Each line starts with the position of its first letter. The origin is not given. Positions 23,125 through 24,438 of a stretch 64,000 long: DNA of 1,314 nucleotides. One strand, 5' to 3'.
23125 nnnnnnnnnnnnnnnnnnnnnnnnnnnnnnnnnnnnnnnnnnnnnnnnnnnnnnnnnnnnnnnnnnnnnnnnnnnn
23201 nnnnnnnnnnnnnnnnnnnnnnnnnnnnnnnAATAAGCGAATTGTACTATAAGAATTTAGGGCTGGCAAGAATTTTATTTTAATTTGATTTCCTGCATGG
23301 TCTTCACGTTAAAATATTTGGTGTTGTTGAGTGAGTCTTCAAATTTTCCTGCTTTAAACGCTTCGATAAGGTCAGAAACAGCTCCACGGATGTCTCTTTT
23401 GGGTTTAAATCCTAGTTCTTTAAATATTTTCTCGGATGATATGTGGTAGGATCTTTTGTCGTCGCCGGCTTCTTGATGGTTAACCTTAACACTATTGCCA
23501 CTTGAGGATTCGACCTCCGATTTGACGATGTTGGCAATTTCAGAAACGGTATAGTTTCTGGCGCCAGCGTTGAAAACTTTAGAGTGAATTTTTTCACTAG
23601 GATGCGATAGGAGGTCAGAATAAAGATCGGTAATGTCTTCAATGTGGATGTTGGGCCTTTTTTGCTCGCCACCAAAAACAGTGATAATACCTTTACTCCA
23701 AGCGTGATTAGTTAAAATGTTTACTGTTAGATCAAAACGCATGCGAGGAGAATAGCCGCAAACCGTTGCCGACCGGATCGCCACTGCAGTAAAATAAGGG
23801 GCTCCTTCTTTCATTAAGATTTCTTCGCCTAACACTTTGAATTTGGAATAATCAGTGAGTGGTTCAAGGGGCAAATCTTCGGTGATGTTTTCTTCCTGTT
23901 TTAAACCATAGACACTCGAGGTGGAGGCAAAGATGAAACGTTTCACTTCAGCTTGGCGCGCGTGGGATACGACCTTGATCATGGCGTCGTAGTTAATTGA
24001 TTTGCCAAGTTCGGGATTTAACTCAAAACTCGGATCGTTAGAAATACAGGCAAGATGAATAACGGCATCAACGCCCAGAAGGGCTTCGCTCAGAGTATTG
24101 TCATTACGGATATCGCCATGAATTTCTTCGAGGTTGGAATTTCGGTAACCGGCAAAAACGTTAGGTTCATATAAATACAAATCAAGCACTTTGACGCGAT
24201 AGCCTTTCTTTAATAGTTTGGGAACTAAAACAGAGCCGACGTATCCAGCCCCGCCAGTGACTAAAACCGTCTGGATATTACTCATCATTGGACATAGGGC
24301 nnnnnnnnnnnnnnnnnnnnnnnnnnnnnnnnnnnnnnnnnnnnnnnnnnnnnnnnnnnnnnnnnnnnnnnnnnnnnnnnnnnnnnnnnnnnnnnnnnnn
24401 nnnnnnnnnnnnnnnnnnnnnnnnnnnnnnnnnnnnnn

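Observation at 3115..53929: About 51-kb surface-glycan supercluster with at least four nucleotide-sugar routes and about 20 transferases/tailoring enzymes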

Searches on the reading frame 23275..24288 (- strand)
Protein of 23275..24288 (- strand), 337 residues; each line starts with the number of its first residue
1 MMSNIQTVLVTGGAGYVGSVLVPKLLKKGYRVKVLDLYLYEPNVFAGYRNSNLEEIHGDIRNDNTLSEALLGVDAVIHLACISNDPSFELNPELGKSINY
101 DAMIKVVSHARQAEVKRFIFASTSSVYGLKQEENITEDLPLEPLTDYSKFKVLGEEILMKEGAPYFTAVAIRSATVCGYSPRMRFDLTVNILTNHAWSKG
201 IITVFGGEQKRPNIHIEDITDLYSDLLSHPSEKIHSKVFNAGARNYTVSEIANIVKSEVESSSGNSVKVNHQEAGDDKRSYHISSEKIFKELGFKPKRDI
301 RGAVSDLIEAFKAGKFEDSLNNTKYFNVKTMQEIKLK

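Call 7: search_protein_families(library=pfam, proteins=[window:23275-24288:-])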
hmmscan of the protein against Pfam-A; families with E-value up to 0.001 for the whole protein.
window:23275-24288:- (337 aa): 8 families
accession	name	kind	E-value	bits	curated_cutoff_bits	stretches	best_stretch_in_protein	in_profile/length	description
PF01370.27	Epimerase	-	6.8e-38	130.9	20.9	1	8-242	1-240/240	NAD dependent epimerase/dehydratase family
PF16363.11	GDP_Man_Dehyd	-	7.5e-30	104.9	27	1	9-305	1-330/332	GDP-mannose 4,6 dehydratase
PF01073.25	3Beta_HSD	-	2.5e-21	76.4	22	1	9-193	1-198/280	3-beta hydroxysteroid dehydrogenase/isomerase family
PF04321.23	RmlD_sub_bind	-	1e-13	51.5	27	1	7-309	2-283/287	RmlD substrate binding domain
PF13460.12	NAD_binding_10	-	3.8e-13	50.2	27.2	1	12-165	1-138/184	NAD(P)H-binding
PF05368.20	NmrA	-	1.2e-11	45.2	27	1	6-260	3-235/298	NmrA-like family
PF02719.21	Polysacc_synt_2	-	1.3e-09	38.2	20.2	1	8-123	1-128/293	Polysaccharide biosynthesis protein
PF07993.18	NAD_binding_4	-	8.4e-08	32.1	20.1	0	65-180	81-210/258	Male sterility protein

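Call 15: search_protein_families(library=ncbifam, proteins=[window:23275-24288:-], max_evalue=0.00001)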
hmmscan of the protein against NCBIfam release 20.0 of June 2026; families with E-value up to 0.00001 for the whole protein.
window:23275-24288:- (337 aa): 22 families
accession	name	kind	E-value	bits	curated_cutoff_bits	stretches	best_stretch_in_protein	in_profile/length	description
TIGR01179.1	galE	equivalog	1.2e-30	106.4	262.3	1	8-299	2-312/332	UDP-glucose 4-epimerase GalE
TIGR04180.1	EDH_00030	hypoth_equivalog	6.9e-23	81.1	475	1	8-269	1-262/297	NAD-dependent 4,6-dehydratase LegB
TIGR03466.1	HpnA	hypoth_equivalog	9.2e-21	74.1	367.65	1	7-161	2-155/327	hopanoid-associated sugar epimerase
TIGR01181.1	dTDP_gluc_dehyt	equivalog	8.7e-20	71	365.1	1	8-309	2-309/321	dTDP-glucose 4,6-dehydratase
NF043036.1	ErythonDh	equivalog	9.1e-19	67.8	325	1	8-158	3-160/321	D-erythronate dehydrogenase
TIGR02197.1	heptose_epim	equivalog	2e-18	66.6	274.6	1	8-281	1-279/316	ADP-glyceromanno-heptose 6-epimerase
NF007956.0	PRK10675.1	subfamily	1.1e-16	60.9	394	1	7-159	2-161/338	UDP-glucose 4-epimerase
NF041015.1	UDPsulfquin_syn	equivalog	2.3e-13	49.9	575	1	189-324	239-374/384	UDP-sulfoquinovose synthase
NF008872.0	PRK11908.1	equivalog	4.5e-12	45.7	294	1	7-138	3-133/349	bifunctional UDP-4-keto-pentose/UDP-xylose synthase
NF052578.1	StrlDmthSdmBMthl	equivalog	7e-12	45.7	600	1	7-178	2-171/328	sterol demethylase protein SdmB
NF042422.1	oxyalk_red_OleD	equivalog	7e-12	45.4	580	1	8-178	3-170/329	2-alkyl-3-oxoalkanoate reductase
NF042423.1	oxyalk_red_Shew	equivalog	1.4e-11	44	580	1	3-178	6-176/331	2-alkyl-3-oxoalkanoate reductase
TIGR03589.1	PseB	equivalog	3.5e-11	42.6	407.75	1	2-124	1-126/324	UDP-N-acetylglucosamine 4,6-dehydratase (inverting)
NF041293.1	G6PDh_Azf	equivalog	1e-10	41.5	400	1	6-138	3-130/252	NAD-dependent glucose-6-phosphate dehydrogenase Azf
TIGR01214.1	rmlD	equivalog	1.8e-10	40.4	224.05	1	7-307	1-281/285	dTDP-4-dehydrorhamnose reductase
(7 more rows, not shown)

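Call 57: search_solved_structures(query=window:23275-24288:-, max_evalue=1e-20)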
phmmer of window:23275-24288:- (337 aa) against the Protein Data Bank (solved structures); distinct sequences matched with E-value up to 1e-20: 5.
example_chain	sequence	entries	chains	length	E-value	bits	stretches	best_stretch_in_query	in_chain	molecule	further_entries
6vo6_A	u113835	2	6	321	5.9e-46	160.4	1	7-317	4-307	Putative sugar-nucleotide epimerase/dehydratease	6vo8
8rdg_A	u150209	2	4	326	9.3e-27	97.4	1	8-300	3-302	SDR family NAD(P)-dependent oxidoreductase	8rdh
8rdi_A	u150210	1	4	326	3.3e-26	95.5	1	8-300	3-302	SDR family NAD(P)-dependent oxidoreductase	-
6wjb_A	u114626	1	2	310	2.2e-24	89.5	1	6-272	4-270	NAD-dependent epimerase/dehydratase family protein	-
6wj9_A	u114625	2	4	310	1.1e-23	87.2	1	6-272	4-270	NAD-dependent epimerase/dehydratase family protein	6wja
